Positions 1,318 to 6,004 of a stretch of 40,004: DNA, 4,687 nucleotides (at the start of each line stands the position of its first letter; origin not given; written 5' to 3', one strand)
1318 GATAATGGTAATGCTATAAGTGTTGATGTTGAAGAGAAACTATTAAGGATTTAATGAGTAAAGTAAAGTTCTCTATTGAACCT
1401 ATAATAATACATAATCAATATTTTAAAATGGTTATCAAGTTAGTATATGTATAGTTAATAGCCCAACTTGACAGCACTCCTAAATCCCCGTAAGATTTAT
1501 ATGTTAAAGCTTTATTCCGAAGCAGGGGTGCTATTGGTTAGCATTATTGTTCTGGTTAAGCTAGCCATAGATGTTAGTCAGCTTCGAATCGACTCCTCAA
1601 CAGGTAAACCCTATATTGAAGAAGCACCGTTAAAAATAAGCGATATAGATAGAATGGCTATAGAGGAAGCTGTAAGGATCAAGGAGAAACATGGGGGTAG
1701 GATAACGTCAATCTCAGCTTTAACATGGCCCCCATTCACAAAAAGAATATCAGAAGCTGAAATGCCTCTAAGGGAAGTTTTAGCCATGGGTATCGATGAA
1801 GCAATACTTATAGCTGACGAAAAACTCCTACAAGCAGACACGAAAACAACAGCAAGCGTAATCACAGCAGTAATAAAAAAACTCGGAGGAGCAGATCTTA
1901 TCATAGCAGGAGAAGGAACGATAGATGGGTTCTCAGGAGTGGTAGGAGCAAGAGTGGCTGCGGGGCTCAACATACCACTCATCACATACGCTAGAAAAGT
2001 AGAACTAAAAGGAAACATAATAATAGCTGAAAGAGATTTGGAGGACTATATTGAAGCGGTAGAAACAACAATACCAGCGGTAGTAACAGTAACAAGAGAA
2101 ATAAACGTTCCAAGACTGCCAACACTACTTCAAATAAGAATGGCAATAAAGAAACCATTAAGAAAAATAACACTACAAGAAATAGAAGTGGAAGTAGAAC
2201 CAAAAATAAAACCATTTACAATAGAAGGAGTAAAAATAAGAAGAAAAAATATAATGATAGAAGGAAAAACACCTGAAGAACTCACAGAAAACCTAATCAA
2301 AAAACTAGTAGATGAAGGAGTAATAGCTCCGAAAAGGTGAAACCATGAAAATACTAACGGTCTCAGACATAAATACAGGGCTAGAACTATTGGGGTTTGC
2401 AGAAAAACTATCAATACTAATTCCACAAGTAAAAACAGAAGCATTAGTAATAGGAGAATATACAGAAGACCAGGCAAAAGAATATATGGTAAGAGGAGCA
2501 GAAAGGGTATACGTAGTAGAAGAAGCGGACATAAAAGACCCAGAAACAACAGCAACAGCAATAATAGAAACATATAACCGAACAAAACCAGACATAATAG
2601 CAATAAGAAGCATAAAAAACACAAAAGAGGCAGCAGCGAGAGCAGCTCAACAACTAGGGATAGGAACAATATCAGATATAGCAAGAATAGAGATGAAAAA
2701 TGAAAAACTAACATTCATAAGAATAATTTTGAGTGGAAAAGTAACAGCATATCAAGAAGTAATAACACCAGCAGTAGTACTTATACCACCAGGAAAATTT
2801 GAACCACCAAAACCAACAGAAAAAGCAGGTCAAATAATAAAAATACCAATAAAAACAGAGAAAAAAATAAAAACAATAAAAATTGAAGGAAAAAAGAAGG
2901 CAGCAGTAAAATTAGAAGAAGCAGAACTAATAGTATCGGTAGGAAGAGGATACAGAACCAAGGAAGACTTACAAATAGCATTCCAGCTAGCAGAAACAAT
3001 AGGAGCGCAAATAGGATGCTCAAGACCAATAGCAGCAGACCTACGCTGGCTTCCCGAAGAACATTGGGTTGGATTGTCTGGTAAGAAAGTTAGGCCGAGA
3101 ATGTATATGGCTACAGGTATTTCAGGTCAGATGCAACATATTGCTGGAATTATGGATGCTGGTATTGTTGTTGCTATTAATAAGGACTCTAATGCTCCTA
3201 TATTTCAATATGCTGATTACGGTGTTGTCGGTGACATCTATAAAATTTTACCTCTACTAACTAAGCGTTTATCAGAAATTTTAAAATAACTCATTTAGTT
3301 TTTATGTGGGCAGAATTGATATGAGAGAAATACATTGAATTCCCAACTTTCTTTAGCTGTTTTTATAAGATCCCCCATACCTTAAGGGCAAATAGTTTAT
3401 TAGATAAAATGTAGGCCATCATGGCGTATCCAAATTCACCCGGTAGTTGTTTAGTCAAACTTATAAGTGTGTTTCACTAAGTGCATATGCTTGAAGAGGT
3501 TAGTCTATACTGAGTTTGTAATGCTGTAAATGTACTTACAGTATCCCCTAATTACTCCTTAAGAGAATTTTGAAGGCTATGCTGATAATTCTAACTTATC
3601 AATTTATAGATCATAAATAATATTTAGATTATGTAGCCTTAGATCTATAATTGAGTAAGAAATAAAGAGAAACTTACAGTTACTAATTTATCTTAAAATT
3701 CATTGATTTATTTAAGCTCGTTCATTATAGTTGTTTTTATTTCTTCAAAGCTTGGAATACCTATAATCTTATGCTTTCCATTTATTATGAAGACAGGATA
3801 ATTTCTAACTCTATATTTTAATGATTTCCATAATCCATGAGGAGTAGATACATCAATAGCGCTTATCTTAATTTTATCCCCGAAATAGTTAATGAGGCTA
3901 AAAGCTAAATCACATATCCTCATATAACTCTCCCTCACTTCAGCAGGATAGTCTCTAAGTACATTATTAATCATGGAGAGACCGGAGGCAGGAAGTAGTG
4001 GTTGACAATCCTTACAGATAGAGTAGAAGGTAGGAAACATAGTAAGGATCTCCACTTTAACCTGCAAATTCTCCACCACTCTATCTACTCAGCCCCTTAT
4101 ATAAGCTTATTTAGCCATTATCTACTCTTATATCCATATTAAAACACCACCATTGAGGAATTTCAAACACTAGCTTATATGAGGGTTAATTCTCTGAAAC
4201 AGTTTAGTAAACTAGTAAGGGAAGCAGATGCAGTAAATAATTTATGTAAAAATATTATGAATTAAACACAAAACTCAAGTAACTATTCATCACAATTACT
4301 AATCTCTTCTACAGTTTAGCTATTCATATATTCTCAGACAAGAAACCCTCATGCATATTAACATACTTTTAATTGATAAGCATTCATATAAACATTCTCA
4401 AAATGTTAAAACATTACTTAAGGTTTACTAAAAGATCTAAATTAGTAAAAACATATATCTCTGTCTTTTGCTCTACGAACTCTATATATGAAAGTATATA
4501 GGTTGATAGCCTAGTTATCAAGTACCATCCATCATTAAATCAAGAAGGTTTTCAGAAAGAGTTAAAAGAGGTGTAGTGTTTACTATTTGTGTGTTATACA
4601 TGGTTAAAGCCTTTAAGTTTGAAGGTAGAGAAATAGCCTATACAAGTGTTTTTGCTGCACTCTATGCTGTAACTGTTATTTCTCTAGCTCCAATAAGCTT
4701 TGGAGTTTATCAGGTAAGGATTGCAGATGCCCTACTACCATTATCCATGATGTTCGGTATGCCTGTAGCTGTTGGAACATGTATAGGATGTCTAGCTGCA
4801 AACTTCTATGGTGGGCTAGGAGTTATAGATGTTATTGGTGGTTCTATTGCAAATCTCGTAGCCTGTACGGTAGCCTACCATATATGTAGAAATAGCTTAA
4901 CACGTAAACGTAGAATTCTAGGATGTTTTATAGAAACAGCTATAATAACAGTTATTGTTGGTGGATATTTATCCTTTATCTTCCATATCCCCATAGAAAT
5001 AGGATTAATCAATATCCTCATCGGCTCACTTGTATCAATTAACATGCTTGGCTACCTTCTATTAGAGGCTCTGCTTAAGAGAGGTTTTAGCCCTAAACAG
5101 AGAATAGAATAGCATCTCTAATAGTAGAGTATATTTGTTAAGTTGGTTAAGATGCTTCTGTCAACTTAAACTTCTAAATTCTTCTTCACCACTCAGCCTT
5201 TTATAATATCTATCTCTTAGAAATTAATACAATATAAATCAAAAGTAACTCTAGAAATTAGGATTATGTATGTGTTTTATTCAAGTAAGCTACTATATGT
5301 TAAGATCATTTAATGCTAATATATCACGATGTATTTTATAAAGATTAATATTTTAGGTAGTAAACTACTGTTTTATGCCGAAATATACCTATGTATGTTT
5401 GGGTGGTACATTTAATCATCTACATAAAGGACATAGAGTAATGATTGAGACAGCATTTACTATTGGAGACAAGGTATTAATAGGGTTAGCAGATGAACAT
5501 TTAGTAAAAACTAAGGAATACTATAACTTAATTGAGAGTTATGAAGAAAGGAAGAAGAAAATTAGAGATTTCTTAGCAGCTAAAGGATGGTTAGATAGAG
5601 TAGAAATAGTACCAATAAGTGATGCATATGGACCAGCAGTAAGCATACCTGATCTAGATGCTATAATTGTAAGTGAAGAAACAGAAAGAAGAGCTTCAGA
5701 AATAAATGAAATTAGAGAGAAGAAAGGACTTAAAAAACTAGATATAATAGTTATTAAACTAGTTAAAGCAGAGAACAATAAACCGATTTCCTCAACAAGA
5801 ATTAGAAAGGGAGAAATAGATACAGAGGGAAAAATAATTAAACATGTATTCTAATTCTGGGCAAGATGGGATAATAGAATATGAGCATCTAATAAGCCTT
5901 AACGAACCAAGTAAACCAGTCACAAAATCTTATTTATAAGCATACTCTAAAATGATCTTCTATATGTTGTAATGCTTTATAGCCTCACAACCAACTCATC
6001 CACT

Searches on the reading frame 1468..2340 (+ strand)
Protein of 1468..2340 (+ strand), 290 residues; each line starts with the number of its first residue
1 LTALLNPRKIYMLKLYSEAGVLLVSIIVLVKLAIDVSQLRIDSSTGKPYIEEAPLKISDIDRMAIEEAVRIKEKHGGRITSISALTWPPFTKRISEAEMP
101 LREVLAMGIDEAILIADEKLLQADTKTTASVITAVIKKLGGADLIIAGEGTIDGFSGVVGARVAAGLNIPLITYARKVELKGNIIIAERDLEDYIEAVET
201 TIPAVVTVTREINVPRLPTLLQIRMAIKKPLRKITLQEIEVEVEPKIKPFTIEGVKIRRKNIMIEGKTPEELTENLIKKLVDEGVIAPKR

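Call 13: search_protein_families(library=pfam, proteins=[window:1468-2340:+], max_evalue=0.0001)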
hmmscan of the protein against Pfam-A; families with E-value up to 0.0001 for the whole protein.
window:1468-2340:+ (290 aa): 1 family
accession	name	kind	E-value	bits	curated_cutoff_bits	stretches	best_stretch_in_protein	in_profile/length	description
PF01012.27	ETF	-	1.5e-33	116.5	26.7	1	50-236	5-178/181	Electron transfer flavoprotein domain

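Call 57: search_protein_families(library=ncbifam, proteins=[window:1468-2340:+], max_evalue=0.001)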
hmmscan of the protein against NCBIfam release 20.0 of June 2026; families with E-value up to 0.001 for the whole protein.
window:1468-2340:+ (290 aa): 5 families
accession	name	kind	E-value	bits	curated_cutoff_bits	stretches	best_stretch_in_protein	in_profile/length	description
NF040731.1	flavo_sub_EftB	exception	2.4e-40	138.6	445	1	26-283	2-257/260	electron transfer flavoprotein subunit beta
NF008998.0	PRK12342.1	equivalog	3.5e-39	134.7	338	1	50-279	26-248/254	electron transfer flavoprotein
NF002888.0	PRK03359.1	subfamily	7.1e-33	114.1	219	1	26-273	3-246/256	putative electron transfer flavoprotein FixA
NF042971.1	AcrlCoAredClosAcrB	equivalog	6.2e-32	110.7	475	1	58-263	35-231/266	acryloyl-CoA reductase electron transfer subunit gamma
TIGR04503.1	mft_etfB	hypoth_equivalog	9.7e-14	51.4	200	1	31-210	4-189/290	mycofactocin-associated electron transfer flavoprotein beta subunit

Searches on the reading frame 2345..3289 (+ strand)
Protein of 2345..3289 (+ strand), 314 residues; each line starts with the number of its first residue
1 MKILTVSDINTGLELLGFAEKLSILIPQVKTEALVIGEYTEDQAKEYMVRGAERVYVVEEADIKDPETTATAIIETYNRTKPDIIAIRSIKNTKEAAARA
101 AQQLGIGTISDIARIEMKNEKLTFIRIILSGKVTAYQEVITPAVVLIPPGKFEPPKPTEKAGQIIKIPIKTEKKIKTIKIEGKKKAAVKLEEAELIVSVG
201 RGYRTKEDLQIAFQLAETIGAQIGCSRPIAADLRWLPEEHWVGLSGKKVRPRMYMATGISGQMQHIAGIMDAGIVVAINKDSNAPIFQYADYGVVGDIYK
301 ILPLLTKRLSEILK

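Call 13: search_protein_families(library=pfam, proteins=[window:2345-3289:+], max_evalue=0.0001)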
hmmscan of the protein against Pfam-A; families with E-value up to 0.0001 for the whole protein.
window:2345-3289:+ (314 aa): 2 families
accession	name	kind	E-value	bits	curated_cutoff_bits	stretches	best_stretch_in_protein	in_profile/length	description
PF00766.25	ETF_alpha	-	5.6e-30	103.6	27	1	189-269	1-80/81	Electron transfer flavoprotein FAD-binding domain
PF01012.27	ETF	-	2.8e-22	79.8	26.7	1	13-168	18-177/181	Electron transfer flavoprotein domain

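Call 57: search_protein_families(library=ncbifam, proteins=[window:2345-3289:+], max_evalue=0.001)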
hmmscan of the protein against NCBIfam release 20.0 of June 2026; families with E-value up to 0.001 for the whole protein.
window:2345-3289:+ (314 aa): 5 families
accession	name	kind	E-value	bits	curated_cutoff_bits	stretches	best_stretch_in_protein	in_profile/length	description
NF008884.0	PRK11916.1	equivalog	3.1e-51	174.6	528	1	40-310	37-311/312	electron transfer flavoprotein subunit alpha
NF002889.0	PRK03363.1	equivalog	1.1e-49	169.4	549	1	44-310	41-312/313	electron transfer flavoprotein subunit alpha/FixB family protein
NF042970.1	AcrlCoAredClosAcrA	equivalog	1.4e-45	156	600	2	171-310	217-358/360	acryloyl-CoA reductase electron transfer subunit beta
NF038209.1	mft_etfA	equivalog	3.6e-31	108.6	240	1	30-309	24-302/303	mycofactocin-associated electron transfer flavoprotein alpha subunit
NF051845.1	EtFlavAlphaProt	equivalog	2.4e-27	95.9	600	1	14-310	110-400/406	electron transfer flavoprotein subunit alpha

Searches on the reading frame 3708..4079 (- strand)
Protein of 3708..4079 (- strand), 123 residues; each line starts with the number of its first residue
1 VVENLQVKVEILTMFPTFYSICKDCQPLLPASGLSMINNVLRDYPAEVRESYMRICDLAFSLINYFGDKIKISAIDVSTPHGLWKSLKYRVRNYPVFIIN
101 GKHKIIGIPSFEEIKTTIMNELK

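Call 13: search_protein_families(library=pfam, proteins=[window:3708-4079:-], max_evalue=0.0001)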
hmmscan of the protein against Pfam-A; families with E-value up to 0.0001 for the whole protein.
window:3708-4079:- (123 aa): 0 families

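Call 57: search_protein_families(library=ncbifam, proteins=[window:3708-4079:-], max_evalue=0.001)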
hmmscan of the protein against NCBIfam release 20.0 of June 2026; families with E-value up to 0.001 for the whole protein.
window:3708-4079:- (123 aa): 1 family
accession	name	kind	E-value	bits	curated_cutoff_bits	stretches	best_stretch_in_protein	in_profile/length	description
TIGR00411.1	redox_disulf_1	equivalog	9.3e-08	32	92.75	1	64-121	26-81/82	MJ0307 family thioredoxin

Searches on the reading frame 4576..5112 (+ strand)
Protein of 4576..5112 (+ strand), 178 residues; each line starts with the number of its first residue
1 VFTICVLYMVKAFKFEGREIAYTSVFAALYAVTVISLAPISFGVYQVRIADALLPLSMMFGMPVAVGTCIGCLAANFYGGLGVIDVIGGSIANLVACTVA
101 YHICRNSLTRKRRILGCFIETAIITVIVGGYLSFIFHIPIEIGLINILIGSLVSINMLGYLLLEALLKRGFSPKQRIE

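Call 13: search_protein_families(library=pfam, proteins=[window:4576-5112:+], max_evalue=0.0001)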
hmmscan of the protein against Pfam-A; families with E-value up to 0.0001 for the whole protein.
window:4576-5112:+ (178 aa): 1 family
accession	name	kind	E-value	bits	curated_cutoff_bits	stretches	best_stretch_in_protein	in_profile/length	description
PF06177.16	QueT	-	8.5e-29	101.1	33.7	1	21-167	2-140/141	QueT transporter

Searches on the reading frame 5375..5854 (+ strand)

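Call 13: search_protein_families(library=pfam, proteins=[window:5375-5854:+], max_evalue=0.0001)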
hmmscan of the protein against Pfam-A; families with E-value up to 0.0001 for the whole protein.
window:5375-5854:+ (159 aa): 1 family
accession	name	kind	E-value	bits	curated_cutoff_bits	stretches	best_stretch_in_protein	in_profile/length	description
PF01467.32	CTP_transf_like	-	2e-16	60.8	21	1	9-145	2-132/133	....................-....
